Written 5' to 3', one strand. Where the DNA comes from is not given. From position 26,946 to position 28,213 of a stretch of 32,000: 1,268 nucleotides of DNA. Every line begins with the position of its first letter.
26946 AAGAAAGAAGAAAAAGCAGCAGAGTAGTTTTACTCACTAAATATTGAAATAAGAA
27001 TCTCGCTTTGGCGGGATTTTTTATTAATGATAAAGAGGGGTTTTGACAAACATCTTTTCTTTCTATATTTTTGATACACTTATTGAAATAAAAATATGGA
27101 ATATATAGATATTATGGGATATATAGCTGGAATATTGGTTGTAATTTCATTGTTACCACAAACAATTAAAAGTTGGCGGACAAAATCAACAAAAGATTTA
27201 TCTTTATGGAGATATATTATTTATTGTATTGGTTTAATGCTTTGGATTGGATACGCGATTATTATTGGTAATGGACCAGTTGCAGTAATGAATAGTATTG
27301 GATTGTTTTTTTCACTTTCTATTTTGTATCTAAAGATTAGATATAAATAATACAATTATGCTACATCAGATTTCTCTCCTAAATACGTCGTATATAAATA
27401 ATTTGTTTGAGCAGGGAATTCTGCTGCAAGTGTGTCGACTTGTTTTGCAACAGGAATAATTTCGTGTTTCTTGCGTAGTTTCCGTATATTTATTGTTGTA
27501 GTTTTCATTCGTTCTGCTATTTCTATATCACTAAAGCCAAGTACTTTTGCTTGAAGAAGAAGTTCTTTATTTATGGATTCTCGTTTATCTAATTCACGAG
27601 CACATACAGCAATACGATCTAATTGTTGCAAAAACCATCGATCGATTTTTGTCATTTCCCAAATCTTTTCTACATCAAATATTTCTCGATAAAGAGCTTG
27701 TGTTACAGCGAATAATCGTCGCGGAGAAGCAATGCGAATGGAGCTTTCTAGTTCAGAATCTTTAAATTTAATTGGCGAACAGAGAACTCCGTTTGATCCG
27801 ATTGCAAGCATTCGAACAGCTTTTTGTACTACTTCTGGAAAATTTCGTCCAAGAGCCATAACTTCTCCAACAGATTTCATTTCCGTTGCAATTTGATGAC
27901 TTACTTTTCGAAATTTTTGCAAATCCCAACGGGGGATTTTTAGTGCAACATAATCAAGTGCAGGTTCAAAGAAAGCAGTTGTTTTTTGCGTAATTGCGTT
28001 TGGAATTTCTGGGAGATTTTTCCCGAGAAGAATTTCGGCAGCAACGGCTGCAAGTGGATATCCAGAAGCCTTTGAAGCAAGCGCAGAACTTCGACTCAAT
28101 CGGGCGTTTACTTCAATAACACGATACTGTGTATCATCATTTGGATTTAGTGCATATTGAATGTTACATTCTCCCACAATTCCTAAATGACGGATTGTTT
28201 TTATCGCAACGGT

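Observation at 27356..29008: Half-size carB: the CPS large subunit stops exactly at the N-half/C-half boundary and no second half is adjacent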

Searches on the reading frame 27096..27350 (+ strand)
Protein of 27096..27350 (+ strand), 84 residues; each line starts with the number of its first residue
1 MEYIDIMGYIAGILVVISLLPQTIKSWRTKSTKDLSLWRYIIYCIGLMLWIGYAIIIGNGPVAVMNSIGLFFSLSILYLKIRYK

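Call 3: search_protein_families(library=pfam, proteins=[window:27096-27350:+], max_evalue=0.01)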
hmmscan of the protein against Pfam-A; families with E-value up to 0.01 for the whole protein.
window:27096-27350:+ (84 aa): 2 families
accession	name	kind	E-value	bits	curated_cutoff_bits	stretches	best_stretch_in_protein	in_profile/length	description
PF04193.19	PQ-loop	-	1.6e-10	41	22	1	4-58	2-56/61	PQ loop repeat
PF03083.21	MtN3_slv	-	7e-09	36.1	23.7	1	3-79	2-78/87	Sugar efflux transporter for intercellular exchange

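Call 4: search_protein_families(library=ncbifam, proteins=[window:27096-27350:+], max_evalue=0.01)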
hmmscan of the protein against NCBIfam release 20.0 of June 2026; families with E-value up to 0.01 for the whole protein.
window:27096-27350:+ (84 aa): 4 families
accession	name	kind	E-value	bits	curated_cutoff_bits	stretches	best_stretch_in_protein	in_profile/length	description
NF037968.1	SemiSWEET_2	subfamily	2.5e-23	82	80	1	8-83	1-76/76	SemiSWEET transporter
NF037969.1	SemiSWEET_3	subfamily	4.3e-05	23.7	100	1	9-76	16-85/97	SemiSWEET transporter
NF037967.1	SemiSWEET_1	subfamily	0.00081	19.6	200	1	6-75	120-191/196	SemiSWEET transporter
TIGR00951.1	2A43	subfamily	0.0027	17.5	192.35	1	4-46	3-45/233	lysosomal Cystine Transporter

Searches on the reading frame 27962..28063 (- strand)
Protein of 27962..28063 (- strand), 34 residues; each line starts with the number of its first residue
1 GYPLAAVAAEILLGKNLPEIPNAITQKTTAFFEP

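Call 52: find_related_loci(query=A1, collection=metagenome_contigs, flank=10000)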
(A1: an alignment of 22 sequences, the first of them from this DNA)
Query A1 (34 aa) in metagenome_contigs; peptide patterns used: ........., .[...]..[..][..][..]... (x = any residue, [..] = any of these).
600 stretches matched a pattern (row limit reached: there are more); 576 encode a relative of the query (tblastn E <= 1e-3); the best 80 are kept; 80 distinct loci.
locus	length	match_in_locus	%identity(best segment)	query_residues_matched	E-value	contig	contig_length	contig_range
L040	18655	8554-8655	85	1-34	1e-15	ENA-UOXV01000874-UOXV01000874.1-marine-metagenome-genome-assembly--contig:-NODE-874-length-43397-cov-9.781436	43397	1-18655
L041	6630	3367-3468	79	1-34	2e-15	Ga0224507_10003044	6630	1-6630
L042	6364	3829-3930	74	1-34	1e-13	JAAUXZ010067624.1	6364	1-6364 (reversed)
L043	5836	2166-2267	71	1-34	3e-13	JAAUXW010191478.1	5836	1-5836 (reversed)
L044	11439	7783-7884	76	1-34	5e-13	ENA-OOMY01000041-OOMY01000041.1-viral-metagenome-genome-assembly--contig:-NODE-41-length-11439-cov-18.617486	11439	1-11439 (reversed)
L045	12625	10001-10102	68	1-34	2e-12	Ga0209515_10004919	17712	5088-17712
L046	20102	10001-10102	65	1-34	1e-11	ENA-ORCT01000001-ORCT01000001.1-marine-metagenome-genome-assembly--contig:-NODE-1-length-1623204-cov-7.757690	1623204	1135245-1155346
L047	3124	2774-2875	65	1-34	2e-11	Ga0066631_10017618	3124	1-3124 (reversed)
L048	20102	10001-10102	56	1-34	2e-11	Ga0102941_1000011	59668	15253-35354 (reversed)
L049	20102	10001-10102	71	1-34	2e-11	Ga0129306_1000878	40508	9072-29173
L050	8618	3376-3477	68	1-34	3e-11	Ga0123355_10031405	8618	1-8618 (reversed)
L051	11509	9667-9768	62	1-34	5e-11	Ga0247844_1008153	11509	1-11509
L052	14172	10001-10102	62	1-34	5e-11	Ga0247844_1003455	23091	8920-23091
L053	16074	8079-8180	62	1-34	5e-11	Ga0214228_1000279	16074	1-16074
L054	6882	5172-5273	62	1-34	5e-11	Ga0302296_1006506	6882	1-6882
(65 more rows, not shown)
